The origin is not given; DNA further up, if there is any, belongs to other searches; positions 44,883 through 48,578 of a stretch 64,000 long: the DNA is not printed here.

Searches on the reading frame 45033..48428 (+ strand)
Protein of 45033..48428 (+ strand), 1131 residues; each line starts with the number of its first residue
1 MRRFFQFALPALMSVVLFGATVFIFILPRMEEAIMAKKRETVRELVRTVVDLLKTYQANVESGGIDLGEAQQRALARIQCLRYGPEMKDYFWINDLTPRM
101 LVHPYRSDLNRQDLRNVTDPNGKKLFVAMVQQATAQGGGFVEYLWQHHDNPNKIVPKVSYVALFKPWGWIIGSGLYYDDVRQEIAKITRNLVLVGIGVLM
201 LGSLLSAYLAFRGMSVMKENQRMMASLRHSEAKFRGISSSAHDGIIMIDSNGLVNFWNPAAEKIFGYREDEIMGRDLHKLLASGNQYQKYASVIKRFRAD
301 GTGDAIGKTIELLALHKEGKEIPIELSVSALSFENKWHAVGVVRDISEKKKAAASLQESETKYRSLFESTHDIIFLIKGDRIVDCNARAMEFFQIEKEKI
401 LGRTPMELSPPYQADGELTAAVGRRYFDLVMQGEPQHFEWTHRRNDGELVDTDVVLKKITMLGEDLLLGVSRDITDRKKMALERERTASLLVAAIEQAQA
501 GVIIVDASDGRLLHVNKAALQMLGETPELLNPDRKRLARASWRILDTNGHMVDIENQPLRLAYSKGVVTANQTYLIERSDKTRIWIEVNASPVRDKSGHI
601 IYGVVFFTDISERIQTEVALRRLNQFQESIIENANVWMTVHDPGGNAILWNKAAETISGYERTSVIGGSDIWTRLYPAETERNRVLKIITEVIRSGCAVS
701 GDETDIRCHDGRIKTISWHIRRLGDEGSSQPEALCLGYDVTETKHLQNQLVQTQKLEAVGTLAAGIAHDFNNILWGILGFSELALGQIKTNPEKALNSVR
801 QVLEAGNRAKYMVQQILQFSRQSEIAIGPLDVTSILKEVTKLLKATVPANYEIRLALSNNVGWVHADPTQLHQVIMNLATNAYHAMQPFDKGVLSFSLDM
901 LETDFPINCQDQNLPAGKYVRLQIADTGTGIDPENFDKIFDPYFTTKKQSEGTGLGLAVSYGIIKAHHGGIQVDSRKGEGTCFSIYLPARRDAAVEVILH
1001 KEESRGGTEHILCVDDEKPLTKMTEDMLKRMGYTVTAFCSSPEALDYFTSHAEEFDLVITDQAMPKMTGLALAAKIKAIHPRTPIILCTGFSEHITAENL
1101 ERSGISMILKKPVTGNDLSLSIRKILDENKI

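Call 35: search_protein_families(library=pfam, proteins=[window:45033-48428:+], max_evalue=0.001)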
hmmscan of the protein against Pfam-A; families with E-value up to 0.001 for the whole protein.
window:45033-48428:+ (1131 aa): 14 families
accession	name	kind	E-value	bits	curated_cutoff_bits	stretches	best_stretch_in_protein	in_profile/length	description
PF13426.13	PAS_9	-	1.3e-45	154.4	27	3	243-348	2-103/103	PAS domain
PF00989.32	PAS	-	6.1e-44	149.1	22.6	3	233-346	2-113/113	PAS fold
PF17200.10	sCache_2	-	9.7e-40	136.5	25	1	35-189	2-154/155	Single Cache domain 2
PF08448.16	PAS_4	-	1.2e-33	116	23.1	4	496-613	2-108/110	PAS fold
PF13188.13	PAS_8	-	7.3e-32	108.6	21.8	4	493-529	5-38/65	PAS domain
PF08269.17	dCache_2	-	7.6e-31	107.8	26.5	1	69-180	189-297/298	Cache domain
PF02518.31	HATPase_c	-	2.3e-22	80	26.4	1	867-990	2-110/111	Histidine kinase-, DNA gyrase B-, and HSP90-like ATPase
PF00072.30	Response_reg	-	2.2e-21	76.5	30.2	1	1011-1121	1-109/111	Response regulator receiver domain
PF08447.18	PAS_3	-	7.9e-14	52.1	25.6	1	648-723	2-75/89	PAS fold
PF24820.1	Diguanyl_cycl_sensor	-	7e-11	42.5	28.1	1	243-335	7-100/109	Diguanylate cyclase-like sensor domain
PF12860.13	PAS_7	-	8.9e-11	42.4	27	1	495-617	1-114/115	PAS fold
PF17201.10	Cache_3-Cache_2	-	3.3e-08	33.6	27.7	1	98-188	217-297/299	Cache 3/Cache 2 fusion domain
PF00512.31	HisKA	-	3.6e-08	33.8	26.9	1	760-822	3-63/66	His Kinase A (phospho-acceptor) domain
PF13596.12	PAS_10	-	0.00042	21.3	22.1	0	244-300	11-65/106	PAS domain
